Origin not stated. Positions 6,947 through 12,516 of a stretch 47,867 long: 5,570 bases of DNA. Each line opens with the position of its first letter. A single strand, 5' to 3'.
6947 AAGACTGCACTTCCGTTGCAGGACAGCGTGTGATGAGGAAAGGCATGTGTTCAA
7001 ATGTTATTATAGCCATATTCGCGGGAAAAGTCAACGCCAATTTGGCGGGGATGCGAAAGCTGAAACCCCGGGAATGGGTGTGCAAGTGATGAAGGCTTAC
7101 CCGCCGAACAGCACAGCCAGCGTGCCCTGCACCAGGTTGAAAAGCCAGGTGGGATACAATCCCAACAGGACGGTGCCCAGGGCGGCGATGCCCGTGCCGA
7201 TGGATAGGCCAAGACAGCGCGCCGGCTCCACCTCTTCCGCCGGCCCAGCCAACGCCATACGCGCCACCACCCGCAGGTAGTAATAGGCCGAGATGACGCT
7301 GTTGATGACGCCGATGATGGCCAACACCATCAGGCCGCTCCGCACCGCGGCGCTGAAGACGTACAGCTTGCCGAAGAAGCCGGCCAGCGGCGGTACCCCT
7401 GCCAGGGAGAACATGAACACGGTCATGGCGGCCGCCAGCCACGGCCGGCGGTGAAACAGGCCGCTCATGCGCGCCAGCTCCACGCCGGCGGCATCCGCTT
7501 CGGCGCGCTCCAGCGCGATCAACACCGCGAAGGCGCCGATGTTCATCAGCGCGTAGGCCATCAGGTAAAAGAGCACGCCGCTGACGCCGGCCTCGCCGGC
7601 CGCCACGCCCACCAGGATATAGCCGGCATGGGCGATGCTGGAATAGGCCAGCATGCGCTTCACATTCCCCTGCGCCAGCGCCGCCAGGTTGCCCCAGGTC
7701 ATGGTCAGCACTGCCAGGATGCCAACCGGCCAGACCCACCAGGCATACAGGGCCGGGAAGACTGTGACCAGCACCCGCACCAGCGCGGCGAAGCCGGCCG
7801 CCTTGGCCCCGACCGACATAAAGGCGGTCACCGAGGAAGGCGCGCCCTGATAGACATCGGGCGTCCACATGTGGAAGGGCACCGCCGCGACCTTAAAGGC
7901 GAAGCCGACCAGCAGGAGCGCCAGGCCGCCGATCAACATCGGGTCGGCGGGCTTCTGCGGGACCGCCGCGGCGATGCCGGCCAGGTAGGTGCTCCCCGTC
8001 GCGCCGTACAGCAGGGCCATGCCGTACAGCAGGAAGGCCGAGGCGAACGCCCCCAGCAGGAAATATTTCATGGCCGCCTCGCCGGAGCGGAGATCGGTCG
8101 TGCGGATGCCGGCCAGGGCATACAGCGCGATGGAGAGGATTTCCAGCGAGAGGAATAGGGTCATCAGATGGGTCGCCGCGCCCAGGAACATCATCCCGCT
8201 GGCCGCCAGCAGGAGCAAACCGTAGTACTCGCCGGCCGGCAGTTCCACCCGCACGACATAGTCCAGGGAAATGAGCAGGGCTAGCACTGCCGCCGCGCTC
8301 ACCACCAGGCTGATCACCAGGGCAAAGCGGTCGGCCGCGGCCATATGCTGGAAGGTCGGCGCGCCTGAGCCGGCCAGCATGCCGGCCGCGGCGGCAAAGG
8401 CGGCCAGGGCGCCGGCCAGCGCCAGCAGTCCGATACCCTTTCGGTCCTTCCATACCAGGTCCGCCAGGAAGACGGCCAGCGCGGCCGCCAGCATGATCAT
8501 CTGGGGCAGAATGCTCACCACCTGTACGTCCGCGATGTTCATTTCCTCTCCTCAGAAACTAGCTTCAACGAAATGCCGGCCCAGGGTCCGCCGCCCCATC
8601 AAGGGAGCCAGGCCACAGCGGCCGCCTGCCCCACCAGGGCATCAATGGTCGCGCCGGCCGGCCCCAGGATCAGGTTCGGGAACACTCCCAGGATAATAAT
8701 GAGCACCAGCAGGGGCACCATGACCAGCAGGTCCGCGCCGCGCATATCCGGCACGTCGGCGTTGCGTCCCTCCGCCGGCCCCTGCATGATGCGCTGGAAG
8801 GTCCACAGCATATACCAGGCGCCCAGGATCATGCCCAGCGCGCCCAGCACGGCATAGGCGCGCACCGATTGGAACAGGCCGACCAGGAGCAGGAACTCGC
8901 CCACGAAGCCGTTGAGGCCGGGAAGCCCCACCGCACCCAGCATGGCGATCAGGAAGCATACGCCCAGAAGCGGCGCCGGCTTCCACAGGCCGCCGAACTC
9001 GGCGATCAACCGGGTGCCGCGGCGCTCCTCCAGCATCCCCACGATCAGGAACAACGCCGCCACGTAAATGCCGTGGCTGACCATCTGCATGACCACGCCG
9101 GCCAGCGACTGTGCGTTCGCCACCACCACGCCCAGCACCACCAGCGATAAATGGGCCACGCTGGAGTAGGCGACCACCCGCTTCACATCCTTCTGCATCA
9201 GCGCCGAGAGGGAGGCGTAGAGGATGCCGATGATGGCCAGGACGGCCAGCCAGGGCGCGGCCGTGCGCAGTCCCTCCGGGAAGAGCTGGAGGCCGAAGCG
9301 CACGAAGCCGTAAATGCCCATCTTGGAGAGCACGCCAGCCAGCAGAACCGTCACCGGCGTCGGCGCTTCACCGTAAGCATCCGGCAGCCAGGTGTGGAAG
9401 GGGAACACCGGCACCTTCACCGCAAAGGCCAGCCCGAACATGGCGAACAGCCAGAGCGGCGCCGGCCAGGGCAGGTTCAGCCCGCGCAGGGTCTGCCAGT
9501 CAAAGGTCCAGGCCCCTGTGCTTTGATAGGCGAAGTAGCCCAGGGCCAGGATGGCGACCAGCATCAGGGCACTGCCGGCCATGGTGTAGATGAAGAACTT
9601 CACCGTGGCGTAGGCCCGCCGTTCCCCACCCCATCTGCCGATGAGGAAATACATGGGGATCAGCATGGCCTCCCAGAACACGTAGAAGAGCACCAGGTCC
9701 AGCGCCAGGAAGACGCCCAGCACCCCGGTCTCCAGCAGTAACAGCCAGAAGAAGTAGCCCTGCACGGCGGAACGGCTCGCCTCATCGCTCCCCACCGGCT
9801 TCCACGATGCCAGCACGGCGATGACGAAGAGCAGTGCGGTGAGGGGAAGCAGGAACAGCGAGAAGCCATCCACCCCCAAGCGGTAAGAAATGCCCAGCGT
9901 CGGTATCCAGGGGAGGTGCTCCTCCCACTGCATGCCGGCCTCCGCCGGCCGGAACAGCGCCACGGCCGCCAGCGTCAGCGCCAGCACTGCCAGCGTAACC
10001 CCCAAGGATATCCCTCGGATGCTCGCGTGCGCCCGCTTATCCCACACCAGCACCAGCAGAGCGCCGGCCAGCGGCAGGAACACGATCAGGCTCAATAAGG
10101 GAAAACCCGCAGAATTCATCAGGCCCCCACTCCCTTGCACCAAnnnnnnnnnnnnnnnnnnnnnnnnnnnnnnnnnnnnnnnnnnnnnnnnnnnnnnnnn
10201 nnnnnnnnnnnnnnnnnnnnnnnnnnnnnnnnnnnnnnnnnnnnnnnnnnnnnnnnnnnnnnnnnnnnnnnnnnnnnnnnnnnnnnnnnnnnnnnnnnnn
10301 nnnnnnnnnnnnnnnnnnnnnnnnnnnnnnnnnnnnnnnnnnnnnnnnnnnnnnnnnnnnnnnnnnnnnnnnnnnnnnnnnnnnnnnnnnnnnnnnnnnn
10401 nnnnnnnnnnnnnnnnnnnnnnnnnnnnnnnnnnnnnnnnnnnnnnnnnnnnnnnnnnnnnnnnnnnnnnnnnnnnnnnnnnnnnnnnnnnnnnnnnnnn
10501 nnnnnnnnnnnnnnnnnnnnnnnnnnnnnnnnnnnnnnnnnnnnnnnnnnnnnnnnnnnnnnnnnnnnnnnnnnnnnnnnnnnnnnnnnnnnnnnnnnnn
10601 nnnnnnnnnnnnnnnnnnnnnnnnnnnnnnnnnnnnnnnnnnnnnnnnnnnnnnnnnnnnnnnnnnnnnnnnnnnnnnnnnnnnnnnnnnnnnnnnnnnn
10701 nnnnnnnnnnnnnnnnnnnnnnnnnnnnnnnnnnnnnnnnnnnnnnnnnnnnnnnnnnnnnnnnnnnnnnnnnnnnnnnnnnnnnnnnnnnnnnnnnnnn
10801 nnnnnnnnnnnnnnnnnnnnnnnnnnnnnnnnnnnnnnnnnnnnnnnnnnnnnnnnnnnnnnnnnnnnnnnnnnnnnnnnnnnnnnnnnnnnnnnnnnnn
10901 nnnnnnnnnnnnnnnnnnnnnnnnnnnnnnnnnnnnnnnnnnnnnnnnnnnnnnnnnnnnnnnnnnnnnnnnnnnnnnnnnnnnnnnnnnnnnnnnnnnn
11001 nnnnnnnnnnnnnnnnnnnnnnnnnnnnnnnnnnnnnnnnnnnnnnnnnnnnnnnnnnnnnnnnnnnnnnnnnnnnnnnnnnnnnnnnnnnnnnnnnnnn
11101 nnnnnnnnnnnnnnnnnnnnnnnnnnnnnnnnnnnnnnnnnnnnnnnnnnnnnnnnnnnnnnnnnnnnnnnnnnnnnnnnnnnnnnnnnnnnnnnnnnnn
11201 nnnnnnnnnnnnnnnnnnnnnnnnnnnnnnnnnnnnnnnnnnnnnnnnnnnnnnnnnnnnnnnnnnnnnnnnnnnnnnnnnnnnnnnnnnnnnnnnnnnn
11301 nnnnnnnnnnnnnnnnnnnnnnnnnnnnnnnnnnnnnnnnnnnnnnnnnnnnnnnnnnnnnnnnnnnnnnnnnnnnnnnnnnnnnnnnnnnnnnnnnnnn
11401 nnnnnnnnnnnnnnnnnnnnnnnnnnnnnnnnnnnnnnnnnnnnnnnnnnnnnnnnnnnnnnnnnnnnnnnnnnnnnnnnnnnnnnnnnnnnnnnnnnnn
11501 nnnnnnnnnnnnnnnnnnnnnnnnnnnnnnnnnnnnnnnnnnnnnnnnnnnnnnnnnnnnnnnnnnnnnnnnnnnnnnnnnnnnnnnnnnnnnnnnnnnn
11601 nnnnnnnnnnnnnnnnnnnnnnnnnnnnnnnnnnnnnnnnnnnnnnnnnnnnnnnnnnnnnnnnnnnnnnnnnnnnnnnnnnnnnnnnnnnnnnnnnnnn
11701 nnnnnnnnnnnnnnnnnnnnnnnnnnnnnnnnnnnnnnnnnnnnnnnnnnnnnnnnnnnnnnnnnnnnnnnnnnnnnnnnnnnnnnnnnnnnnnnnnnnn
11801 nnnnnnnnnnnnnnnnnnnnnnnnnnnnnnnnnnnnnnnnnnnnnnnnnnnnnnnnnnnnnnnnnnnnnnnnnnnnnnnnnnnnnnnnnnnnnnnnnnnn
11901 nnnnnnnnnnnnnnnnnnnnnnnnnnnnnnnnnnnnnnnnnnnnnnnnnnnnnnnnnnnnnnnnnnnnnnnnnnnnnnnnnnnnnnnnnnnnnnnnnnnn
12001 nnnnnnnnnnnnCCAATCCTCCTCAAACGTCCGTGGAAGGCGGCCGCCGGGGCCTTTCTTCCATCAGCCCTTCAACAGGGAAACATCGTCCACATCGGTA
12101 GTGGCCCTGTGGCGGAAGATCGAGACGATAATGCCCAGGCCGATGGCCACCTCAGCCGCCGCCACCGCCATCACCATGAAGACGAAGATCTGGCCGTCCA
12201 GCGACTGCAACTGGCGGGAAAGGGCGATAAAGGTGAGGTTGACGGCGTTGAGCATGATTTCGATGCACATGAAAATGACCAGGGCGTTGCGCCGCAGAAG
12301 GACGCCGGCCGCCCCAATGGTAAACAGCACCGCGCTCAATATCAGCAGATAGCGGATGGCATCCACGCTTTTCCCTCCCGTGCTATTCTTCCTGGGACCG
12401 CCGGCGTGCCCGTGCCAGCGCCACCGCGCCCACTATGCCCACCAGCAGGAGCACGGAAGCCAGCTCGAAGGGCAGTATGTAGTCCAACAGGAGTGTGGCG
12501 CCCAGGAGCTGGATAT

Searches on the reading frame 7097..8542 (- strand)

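Call 32: search_protein_families(library=pfam, proteins=[window:7097-8542:-], max_evalue=0.00001)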
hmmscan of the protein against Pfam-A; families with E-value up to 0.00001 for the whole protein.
window:7097-8542:- (481 aa): 1 family
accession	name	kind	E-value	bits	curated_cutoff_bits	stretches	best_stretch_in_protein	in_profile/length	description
PF00361.26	Proton_antipo_M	-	1.1e-77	261.6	21.5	1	123-418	1-294/294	NADH:quinone oxidoreductase/Mrp antiporter, TM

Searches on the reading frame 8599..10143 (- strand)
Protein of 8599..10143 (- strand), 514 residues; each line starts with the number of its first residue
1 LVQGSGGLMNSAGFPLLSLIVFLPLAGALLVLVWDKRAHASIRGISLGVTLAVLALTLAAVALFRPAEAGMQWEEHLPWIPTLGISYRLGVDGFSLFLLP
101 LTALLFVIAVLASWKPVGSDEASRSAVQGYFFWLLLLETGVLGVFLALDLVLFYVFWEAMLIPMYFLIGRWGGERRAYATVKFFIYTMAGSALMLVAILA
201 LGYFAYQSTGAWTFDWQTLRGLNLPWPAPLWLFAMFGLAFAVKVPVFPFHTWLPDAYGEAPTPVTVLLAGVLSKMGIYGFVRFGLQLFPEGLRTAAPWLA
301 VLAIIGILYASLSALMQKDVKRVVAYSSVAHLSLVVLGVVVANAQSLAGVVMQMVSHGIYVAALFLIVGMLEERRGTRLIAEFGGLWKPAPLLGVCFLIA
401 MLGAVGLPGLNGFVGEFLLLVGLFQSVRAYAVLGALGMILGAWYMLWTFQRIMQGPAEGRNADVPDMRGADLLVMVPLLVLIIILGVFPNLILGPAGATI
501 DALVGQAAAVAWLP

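Call 32: search_protein_families(library=pfam, proteins=[window:8599-10143:-], max_evalue=0.00001)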
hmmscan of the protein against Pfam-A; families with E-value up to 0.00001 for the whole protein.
window:8599-10143:- (514 aa): 1 family
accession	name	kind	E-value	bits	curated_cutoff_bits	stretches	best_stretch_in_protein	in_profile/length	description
PF00361.26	Proton_antipo_M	-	1.5e-72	244.7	21.5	1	147-430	1-282/294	NADH:quinone oxidoreductase/Mrp antiporter, TM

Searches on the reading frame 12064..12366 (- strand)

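Call 32: search_protein_families(library=pfam, proteins=[window:12064-12366:-], max_evalue=0.00001)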
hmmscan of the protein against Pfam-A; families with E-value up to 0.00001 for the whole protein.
window:12064-12366:- (100 aa): 1 family
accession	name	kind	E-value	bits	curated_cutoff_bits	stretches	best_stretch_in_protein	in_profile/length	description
PF00420.29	Oxidored_q2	-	1.7e-29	101.8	26.1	1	7-100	2-95/95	NADH-ubiquinone/plastoquinone oxidoreductase chain 4L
